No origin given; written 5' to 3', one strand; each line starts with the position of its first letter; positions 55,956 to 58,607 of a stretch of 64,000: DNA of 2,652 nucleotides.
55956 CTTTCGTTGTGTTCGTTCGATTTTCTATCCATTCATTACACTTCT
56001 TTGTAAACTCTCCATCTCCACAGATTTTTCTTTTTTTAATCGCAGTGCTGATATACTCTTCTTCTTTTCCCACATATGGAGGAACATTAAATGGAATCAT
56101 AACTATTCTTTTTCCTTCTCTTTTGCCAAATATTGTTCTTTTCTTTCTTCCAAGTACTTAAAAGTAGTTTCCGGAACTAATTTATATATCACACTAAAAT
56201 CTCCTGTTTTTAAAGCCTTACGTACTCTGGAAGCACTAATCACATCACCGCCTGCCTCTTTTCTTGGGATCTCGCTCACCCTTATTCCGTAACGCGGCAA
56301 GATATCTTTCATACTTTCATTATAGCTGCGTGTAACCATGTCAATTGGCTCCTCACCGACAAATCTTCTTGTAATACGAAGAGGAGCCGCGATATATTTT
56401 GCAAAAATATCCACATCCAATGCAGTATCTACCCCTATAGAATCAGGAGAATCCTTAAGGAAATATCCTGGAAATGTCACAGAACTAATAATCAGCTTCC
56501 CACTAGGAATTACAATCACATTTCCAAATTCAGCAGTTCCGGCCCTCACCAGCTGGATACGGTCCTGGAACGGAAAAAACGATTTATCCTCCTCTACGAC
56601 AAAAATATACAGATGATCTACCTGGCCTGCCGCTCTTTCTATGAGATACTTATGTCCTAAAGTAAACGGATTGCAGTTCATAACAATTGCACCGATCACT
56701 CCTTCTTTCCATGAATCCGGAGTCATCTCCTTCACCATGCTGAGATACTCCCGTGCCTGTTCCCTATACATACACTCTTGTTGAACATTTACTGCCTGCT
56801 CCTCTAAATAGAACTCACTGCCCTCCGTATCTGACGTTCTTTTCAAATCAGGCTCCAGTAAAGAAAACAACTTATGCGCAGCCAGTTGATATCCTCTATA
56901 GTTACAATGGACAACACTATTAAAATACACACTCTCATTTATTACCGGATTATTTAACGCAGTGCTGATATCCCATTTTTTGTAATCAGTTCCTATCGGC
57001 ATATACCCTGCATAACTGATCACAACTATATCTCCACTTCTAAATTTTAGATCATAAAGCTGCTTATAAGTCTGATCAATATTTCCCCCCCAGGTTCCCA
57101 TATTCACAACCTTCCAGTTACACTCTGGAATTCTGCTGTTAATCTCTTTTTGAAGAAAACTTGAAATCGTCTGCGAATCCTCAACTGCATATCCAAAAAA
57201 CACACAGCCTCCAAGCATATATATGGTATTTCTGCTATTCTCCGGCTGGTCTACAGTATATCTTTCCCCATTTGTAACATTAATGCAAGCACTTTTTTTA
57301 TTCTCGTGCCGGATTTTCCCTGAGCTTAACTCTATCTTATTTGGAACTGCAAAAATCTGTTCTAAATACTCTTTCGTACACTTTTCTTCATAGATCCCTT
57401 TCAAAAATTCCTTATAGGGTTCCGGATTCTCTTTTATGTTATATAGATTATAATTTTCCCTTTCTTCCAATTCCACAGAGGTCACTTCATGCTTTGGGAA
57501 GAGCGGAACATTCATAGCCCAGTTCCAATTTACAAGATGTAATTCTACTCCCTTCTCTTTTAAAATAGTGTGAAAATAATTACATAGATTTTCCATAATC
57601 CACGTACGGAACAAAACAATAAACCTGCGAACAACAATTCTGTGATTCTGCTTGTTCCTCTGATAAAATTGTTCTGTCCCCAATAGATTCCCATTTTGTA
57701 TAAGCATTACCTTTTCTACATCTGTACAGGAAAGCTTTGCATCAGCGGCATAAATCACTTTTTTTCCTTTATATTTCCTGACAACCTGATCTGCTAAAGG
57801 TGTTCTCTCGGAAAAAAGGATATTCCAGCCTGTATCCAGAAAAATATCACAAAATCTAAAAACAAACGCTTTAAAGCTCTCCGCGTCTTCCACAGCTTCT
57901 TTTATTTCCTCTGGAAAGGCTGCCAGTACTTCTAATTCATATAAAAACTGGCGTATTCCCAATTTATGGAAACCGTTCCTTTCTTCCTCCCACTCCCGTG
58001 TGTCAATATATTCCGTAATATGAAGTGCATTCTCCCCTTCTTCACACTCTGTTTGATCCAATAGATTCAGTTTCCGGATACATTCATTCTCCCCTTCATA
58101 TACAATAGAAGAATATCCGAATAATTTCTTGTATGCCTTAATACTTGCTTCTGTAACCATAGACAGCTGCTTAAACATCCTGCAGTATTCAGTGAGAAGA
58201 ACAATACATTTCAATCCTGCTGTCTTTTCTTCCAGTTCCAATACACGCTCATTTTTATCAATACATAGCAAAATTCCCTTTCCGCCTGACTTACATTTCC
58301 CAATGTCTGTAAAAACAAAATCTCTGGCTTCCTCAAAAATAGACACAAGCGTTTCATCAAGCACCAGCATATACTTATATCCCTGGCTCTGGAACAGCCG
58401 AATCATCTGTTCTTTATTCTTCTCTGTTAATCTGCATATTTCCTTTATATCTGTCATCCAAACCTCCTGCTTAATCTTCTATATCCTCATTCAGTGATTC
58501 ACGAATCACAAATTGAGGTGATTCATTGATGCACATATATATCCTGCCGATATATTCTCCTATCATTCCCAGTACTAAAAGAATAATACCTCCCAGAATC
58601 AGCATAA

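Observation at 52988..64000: Near-gapless operon joins dTDP-4-amino-4,6-dideoxyhexose synthesis to ATP-dependent acylation enzymes and a lipid-carrier decoration route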

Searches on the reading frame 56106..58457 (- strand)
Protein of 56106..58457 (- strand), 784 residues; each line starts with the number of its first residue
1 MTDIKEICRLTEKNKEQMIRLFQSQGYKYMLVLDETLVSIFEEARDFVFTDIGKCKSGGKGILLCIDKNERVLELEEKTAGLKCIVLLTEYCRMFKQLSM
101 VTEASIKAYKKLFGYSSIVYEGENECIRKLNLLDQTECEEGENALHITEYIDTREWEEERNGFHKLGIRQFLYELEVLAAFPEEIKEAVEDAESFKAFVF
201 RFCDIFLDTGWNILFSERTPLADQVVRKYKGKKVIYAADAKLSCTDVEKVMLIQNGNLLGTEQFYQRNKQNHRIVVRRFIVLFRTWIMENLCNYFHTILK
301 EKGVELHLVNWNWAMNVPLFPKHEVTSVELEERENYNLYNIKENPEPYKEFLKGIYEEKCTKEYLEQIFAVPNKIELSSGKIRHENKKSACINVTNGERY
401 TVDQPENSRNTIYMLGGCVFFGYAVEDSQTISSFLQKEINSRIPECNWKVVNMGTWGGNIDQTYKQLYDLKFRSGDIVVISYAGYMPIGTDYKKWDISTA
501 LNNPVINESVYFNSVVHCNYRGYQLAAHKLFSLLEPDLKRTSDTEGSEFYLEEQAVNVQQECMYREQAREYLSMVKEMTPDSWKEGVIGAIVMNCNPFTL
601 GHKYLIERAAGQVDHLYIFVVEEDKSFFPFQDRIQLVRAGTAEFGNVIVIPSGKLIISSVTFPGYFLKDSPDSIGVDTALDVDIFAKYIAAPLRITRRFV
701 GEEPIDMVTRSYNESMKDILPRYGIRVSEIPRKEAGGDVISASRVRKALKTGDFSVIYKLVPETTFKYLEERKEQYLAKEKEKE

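Call 7: search_protein_families(library=pfam, proteins=[window:56106-58457:-], max_evalue=0.01)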
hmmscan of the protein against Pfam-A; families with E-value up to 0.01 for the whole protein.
window:56106-58457:- (784 aa): 3 families
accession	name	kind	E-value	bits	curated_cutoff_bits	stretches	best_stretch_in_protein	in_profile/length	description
PF08218.17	Citrate_ly_lig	-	1.7e-68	230.3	20.9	1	588-769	1-182/182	Citrate lyase ligase C-terminal domain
PF01467.32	CTP_transf_like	-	9.6e-05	23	21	1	596-708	7-101/133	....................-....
PF05636.17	HIGH_NTase1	-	0.00046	20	27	0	738-776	202-241/402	HIGH Nucleotidyl Transferase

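Call 8: search_protein_families(library=ncbifam, proteins=[window:56106-58457:-], max_evalue=0.01)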
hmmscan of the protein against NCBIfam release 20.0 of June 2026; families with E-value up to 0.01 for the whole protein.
window:56106-58457:- (784 aa): 6 families
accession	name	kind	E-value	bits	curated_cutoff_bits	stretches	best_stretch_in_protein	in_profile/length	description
TIGR00124.1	cit_ly_ligase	equivalog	1.6e-64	218.1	262.1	1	566-774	122-331/335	[citrate (pro-3S)-lyase] ligase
TIGR00125.1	cyt_tran_rel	domain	1.9e-08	34.4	27.7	1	588-642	1-61/65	adenylyltransferase/cytidyltransferase family protein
TIGR01510.1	coaD_prev_kdtB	equivalog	2.5e-07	30.9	103.3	1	596-659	9-74/155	pantetheine-phosphate adenylyltransferase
NF010191.0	PRK13670.1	equivalog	1.2e-05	24.8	360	0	733-777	194-238/392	nucleotidyltransferase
NF005988.0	PRK08099.1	equivalog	0.00011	21.4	201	1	585-625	63-103/411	multifunctional transcriptional regulator/nicotinamide-nucleotide adenylyltransferase/ribosylnicotinamide kinase NadR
NF047474.1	GDSL_LA_2486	hypoth_equivalog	0.0005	19.4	300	1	381-457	55-135/326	LA_2486 family SGNH/GDSL-type esterase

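Call 10: find_homologous_proteins(query=window:56106-58457:-)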
Query window:56106-58457:- (784 aa): 31 proteins with E <= 0.001 among 8000 candidates.
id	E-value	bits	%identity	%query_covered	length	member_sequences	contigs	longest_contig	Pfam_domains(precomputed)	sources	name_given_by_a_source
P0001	0.0e+0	1799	100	100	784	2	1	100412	PF08218.18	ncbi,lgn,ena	-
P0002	0.0e+0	1391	75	100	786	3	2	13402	PF08218.18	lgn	-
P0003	0.0e+0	1377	76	100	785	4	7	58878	PF08218.18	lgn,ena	-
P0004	0.0e+0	1118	63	99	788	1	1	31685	PF08218.18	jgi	-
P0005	0.0e+0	1091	63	98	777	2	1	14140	PF08218.18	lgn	-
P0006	0.0e+0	1034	60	99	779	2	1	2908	PF08218.18,PF01467.33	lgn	-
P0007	0.0e+0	1029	60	100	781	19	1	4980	PF08218.18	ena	-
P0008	1.5e-295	1001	59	99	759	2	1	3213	PF08218.18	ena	-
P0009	6.0e-277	939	55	99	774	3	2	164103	PF08218.18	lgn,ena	-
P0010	4.3e-236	804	54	87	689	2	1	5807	PF08218.18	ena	-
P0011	8.0e-226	770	47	98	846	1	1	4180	PF08218.18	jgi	jgi:[citrate (pro-3S)-lyase] ligase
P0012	3.9e-223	761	50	91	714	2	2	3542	PF08218.18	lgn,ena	-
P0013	7.4e-202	691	48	86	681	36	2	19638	PF08218.18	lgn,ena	-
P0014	5.1e-201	688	47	87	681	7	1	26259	PF08218.18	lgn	-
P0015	1.6e-198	680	47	86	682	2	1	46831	PF08218.18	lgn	-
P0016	1.1e-195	670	47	86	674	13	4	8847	PF08218.18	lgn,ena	-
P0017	1.4e-191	657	45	86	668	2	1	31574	PF08218.18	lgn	-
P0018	8.9e-191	654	47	86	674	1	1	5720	PF08218.18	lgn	-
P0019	6.0e-190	651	63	58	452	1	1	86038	PF08218.18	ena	-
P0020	1.3e-185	637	46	87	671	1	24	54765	PF08218.18,PF01467.33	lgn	-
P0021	8.2e-183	628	45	86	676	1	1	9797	PF08218.18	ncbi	-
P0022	2.9e-178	613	44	81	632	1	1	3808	PF08218.18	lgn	-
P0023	1.1e-169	584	43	86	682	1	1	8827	PF08218.18,PF05636.18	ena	-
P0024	1.7e-165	570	42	86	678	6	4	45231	PF08218.18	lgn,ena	-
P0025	6.5e-163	562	43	87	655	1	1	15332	PF08218.18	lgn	-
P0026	1.1e-161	558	42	85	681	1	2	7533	PF08218.18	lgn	-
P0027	5.5e-161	556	42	86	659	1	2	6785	PF08218.18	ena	-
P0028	5.3e-160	552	42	86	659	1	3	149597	PF08218.18,PF05636.18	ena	-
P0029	1.2e-150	521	41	86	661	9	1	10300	PF08218.18,PF05636.18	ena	-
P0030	3.6e-150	520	41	86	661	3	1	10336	PF08218.18,PF05636.18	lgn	-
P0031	8.7e-121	423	44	63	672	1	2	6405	PF08218.18,PF05636.18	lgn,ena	-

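Call 11: find_encoding_contigs(protein=P0001, flank=10000, max_places=3)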
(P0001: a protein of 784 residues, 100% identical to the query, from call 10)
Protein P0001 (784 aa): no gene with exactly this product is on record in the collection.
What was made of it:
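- Tried and rejected: Looking up the window's own fusion protein on public contigs returned nothing (call 11), so the region beyond 64000 was inferred from L008.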

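Call 12: find_encoding_contigs(protein=P0009, flank=10000, max_places=3)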
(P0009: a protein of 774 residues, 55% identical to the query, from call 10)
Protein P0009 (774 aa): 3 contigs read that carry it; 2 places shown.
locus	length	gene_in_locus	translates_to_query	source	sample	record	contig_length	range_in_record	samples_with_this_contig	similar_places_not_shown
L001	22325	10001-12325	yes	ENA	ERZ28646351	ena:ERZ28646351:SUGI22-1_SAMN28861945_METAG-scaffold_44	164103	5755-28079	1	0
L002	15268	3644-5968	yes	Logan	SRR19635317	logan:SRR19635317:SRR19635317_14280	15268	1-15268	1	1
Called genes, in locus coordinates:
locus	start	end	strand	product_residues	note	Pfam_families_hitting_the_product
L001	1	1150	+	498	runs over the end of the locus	-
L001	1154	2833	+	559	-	-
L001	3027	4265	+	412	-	-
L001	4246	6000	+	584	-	-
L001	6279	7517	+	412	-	PF02655:ATP-grasp_3 (faint), PF02786:CPSase_L_D2, PF02222:ATP-grasp (weak), PF07478:Dala_Dala_lig_C, PF13535:ATP-grasp_4, PF18603:LAL_C2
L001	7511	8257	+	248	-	PF01177:Asp_Glu_race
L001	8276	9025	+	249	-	PF01113:DapB_N, PF05173:DapB_C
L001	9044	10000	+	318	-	PF00535:Glycos_transf_2, PF10111:Glyco_tranf_2_2 (weak), PF13641:Glyco_tranf_2_3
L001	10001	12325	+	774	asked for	PF08218:Citrate_ly_lig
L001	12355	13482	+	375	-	PF00155:Aminotran_1_2 (weak), PF01041:DegT_DnrJ_EryC1, PF00266:Aminotran_5 (weak)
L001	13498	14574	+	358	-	PF01073:3Beta_HSD, PF01370:Epimerase, PF02719:Polysacc_synt_2, PF04321:RmlD_sub_bind, PF07993:NAD_binding_4, PF08659:KR (weak), PF16363:GDP_Man_Dehyd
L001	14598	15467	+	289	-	PF00483:NTP_transferase, PF12804:NTP_transf_3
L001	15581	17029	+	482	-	PF03816:LytR_cpsA_psr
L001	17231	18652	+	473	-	-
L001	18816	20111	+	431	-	PF00089:Trypsin, PF13365:Trypsin_2, PF17820:PDZ_6 (faint), PF00595:PDZ (weak), PF13180:PDZ_2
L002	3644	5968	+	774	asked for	PF08218:Citrate_ly_lig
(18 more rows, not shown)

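Call 13: find_encoding_contigs(protein=P0028, flank=10000, max_places=2)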
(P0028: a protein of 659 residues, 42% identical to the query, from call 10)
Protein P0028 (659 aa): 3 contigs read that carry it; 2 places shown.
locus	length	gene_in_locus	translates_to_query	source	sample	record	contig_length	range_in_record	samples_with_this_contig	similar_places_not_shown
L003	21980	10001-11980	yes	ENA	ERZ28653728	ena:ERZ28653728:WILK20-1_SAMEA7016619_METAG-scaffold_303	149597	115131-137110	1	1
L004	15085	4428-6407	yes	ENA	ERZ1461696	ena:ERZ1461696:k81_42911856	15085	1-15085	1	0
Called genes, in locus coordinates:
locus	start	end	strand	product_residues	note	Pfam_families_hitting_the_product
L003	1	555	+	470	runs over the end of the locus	PF01555:N6_N4_Mtase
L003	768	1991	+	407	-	PF00145:DNA_methylase, PF09723:Zn_ribbon_8 (faint), PF00145:DNA_methylase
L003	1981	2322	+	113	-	-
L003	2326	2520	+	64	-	PF09035:Tn916-Xis, PF12728:HTH_17 (weak)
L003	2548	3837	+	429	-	PF02920:Integrase_DNA, PF14659:Phage_int_SAM_3 (weak), PF13495:Phage_int_SAM_4 (faint), PF00589:Phage_integrase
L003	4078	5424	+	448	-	PF13173:AAA_14, PF13635:DUF4143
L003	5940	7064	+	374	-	PF00155:Aminotran_1_2, PF01041:DegT_DnrJ_EryC1, PF00266:Aminotran_5 (weak), PF01053:Cys_Met_Meta_PP (weak)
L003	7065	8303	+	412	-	PF01071:GARS_A (faint), PF02655:ATP-grasp_3, PF02786:CPSase_L_D2, PF02222:ATP-grasp (weak), PF07478:Dala_Dala_lig_C, PF13535:ATP-grasp_4, PF18603:LAL_C2 (weak)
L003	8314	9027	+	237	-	PF01177:Asp_Glu_race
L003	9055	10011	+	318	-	PF00535:Glycos_transf_2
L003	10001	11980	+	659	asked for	PF05636:HIGH_NTase1 (faint), PF08218:Citrate_ly_lig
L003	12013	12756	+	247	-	PF01113:DapB_N, PF05173:DapB_C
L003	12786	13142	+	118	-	PF00892:EamA (faint)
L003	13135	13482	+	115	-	PF00892:EamA (weak), PF03151:TPT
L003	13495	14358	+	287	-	PF00483:NTP_transferase, PF12804:NTP_transf_3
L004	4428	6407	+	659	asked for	PF05636:HIGH_NTase1 (faint), PF08218:Citrate_ly_lig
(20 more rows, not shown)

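Call 14: find_encoding_contigs(protein=P0020, flank=10000, max_places=2)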
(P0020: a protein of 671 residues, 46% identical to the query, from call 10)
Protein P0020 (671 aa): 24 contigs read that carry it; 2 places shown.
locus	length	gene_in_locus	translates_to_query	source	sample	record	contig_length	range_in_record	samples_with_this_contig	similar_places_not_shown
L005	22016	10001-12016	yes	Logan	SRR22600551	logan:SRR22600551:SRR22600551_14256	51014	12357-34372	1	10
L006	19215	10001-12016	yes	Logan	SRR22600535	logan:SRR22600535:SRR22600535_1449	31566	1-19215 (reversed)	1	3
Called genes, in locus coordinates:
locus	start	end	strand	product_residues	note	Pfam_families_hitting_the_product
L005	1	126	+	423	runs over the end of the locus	PF13555:AAA_29 (faint), PF00005:ABC_tran, PF14524:Wzt_C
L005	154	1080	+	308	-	PF00398:RrnaAD (weak), PF13489:Methyltransf_23, PF02353:CMAS (weak), PF05175:MTS, PF05401:NodS (weak), PF13649:Methyltransf_25 (weak), PF08241:Methyltransf_11, PF08242:Methyltransf_12, +1 more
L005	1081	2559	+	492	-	-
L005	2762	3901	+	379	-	PF00155:Aminotran_1_2, PF01041:DegT_DnrJ_EryC1, PF00266:Aminotran_5 (weak)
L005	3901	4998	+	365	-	PF01757:Acyl_transf_3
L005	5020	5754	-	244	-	-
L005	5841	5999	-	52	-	-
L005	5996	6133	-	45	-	-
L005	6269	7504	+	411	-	PF22660:RS_preATP-grasp-like (weak), PF02655:ATP-grasp_3 (faint), PF02786:CPSase_L_D2, PF02222:ATP-grasp (weak), PF07478:Dala_Dala_lig_C, PF13535:ATP-grasp_4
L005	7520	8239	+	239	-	PF01177:Asp_Glu_race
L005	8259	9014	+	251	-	PF01113:DapB_N, PF05173:DapB_C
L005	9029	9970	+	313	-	PF00535:Glycos_transf_2, PF10111:Glyco_tranf_2_2, PF13641:Glyco_tranf_2_3 (weak)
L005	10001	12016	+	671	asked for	PF01467:CTP_transf_like (faint), PF08218:Citrate_ly_lig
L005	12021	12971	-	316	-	PF00535:Glycos_transf_2, PF10111:Glyco_tranf_2_2, PF13641:Glyco_tranf_2_3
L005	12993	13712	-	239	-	PF25087:GMPPB_C (faint), PF25084:LbH_EIF2B (faint), PF00132:Hexapep, PF14602:Hexapep_2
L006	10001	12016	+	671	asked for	PF01467:CTP_transf_like (faint), PF08218:Citrate_ly_lig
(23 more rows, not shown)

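Call 15: find_encoding_contigs(protein=P0015, flank=10000, max_places=2)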
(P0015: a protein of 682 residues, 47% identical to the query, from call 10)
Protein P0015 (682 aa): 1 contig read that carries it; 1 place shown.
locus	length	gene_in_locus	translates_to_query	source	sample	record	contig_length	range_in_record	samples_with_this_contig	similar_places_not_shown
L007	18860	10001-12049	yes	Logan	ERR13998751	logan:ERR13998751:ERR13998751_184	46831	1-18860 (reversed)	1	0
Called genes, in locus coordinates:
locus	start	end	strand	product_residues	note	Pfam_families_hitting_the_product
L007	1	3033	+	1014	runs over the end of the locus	PF00534:Glycos_transf_1 (faint), PF00535:Glycos_transf_2, PF10111:Glyco_tranf_2_2, PF02709:Glyco_transf_7C (weak), PF13524:Glyco_trans_1_2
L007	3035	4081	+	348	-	PF01757:Acyl_transf_3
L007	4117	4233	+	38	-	-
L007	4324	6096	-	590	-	-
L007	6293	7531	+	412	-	PF02786:CPSase_L_D2 (weak), PF02222:ATP-grasp (weak), PF07478:Dala_Dala_lig_C, PF13535:ATP-grasp_4, PF18603:LAL_C2 (weak)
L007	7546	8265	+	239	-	PF01177:Asp_Glu_race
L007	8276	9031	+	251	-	PF01113:DapB_N, PF05173:DapB_C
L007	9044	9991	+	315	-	PF00535:Glycos_transf_2, PF10111:Glyco_tranf_2_2, PF13641:Glyco_tranf_2_3 (weak)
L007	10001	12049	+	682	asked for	PF08218:Citrate_ly_lig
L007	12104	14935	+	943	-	PF01757:Acyl_transf_3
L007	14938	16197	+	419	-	-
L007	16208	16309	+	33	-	-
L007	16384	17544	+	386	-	PF01041:DegT_DnrJ_EryC1, PF00155:Aminotran_1_2, PF00266:Aminotran_5 (weak)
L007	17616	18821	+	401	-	PF00376:MerR, PF13411:MerR_1, PF01209:Ubie_methyltran, PF13489:Methyltransf_23, PF13847:Methyltransf_31, PF08241:Methyltransf_11, PF08242:Methyltransf_12, PF13649:Methyltransf_25, +1 more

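Call 17: search_solved_structures(query=window:56106-58457:-, max_evalue=1)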
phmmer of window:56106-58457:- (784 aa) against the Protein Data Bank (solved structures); distinct sequences matched with E-value up to 1: 23.
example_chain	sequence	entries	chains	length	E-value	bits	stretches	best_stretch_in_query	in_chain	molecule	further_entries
5o06_A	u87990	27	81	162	9.6e-05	23.9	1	594-660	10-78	Phosphopantetheine adenylyltransferase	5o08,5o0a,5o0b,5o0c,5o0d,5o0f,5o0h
6g6v_A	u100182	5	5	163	0.0032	18.9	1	594-661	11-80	Phosphopantetheine adenylyltransferase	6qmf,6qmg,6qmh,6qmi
3nba_A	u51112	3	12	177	0.0037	18.7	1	594-660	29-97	Phosphopantetheine adenylyltransferase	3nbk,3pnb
1tfu_A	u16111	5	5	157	0.0037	18.7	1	594-661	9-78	Phosphopantetheine adenylyltransferase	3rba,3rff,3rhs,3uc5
3lcj_A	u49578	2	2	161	0.0039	18.6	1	594-661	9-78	Phosphopantetheine adenylyltransferase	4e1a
4r0n_A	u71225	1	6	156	0.0043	18.5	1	594-661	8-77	Phosphopantetheine adenylyltransferase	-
1qjc_A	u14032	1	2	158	0.0062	18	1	595-655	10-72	PHOSPHOPANTETHEINE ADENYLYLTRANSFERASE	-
1b6t_A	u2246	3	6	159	0.0062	18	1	595-655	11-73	PROTEIN (PHOSPHOPANTETHEINE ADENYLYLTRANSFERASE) | PHOSPHOPANTETHEINE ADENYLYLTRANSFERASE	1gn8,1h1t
6cck_A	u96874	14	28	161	0.0064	17.9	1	595-655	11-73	Phosphopantetheine adenylyltransferase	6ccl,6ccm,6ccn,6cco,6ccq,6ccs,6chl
6b7a_A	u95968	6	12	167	0.0069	17.8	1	595-655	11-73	Phosphopantetheine adenylyltransferase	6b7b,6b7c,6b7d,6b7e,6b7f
5jbn_A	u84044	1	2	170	0.007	17.8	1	595-655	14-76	Phosphopantetheine adenylyltransferase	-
3nd5_A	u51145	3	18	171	0.039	15.3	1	595-720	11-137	Phosphopantetheine adenylyltransferase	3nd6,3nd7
3x1j_A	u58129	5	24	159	0.039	15.3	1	596-656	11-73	Phosphopantetheine adenylyltransferase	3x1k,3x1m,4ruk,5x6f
4nah_A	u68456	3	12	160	0.04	15.3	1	587-655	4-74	Phosphopantetheine adenylyltransferase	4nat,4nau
5ts2_A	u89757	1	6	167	0.043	15.2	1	596-656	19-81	Phosphopantetheine adenylyltransferase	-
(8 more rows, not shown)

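Call 24: find_related_loci(query=A1, collection=genome_contigs, flank=10000)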
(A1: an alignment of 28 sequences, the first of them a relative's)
Query A1 (784 aa) in genome_contigs; peptide patterns used: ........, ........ (x = any residue, [..] = any of these).
599 stretches matched a pattern (row limit reached: there are more); 587 encode a relative of the query (tblastn E <= 1e-3); the best 80 are kept; 80 distinct loci.
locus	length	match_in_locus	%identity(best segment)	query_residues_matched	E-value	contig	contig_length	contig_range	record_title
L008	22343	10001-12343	60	1-781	0e+0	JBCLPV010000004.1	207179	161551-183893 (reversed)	Lachnospiraceae bacterium 50-23 voucher GPTB0131 scaffold4, whole genome shotgun sequence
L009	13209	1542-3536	48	96-769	0e+0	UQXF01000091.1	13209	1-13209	uncultured Clostridium sp. isolate UMGS725 genome assembly, contig: NODE_652_length_13209_cov_6.943971, whole genome sho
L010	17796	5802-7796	48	96-769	0e+0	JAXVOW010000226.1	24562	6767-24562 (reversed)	MAG: bacterium isolate P029L1-24 NODE_459_length_24562_cov_12.670584, whole genome shotgun sequence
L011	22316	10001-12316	51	5-777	0e+0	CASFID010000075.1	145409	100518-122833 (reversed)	uncultured Eubacteriales bacterium isolate SI.A79.metabat-bins.144 genome assembly, contig: SI.A79.metabat-bins.144.fa_k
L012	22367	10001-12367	45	4-773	0e+0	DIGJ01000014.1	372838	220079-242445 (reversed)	MAG TPA_asm: Lachnoclostridium sp. UBA5725 UBA5725_contig_722, whole genome shotgun sequence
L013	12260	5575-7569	44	101-772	2e-178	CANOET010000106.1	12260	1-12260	MAG TPA_asm: uncultured Eubacterium sp. isolate SRR19759455_bin.86_metawrap_v1.3_MAG genome assembly, contig: NODE.7117_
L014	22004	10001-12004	41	96-769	2e-161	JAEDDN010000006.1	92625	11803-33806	MAG: Oscillospiraceae bacterium isolate MAG033 NODE_127_length_92625_cov_37.616010, whole genome shotgun sequence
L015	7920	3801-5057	42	350-772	2e-93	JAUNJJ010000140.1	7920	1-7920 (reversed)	MAG: Oscillospiraceae bacterium isolate S2A_St_21 NODE_2867_length_7920_cov_14.351049, whole genome shotgun sequence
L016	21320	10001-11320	41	341-771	9e-91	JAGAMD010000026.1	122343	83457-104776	MAG: Clostridia bacterium isolate RGIG8568 Water_deer_Cecum-3__c493798, whole genome shotgun sequence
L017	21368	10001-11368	39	305-772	2e-89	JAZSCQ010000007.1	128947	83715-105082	MAG: Agathobacter sp. isolate T1900044604_TS20190070.MAGScoT_cleanbin_000030 SGB_719_k141_21934, whole genome shotgun se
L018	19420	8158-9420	42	352-772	2e-89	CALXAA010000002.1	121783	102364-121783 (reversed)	MAG: uncultured Clostridia bacterium isolate BRZ_D__bin85 genome assembly, contig: BRZ_D__NODE_231_length_121783_cov_28.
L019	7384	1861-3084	42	372-771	9e-88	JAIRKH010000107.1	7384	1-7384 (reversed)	MAG: Treponema sp. isolate Cc175_bin106 k119_1119951, whole genome shotgun sequence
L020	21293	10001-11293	40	350-772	4e-87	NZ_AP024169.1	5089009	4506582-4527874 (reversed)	Anaeromicropila herbilytica strain TB5 chromosome, complete genome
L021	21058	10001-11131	42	388-769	3e-86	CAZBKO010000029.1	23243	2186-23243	MAG TPA_asm: uncultured Lachnospiraceae bacterium isolate SRP192927_co8_367 genome assembly, contig: NODE_1709_length_23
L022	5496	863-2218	39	313-769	5e-86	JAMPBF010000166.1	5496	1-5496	MAG: Bacillota bacterium isolate NALB_7821a_28 Scaffold_#166__SCF_166___5496_bp, whole genome shotgun sequence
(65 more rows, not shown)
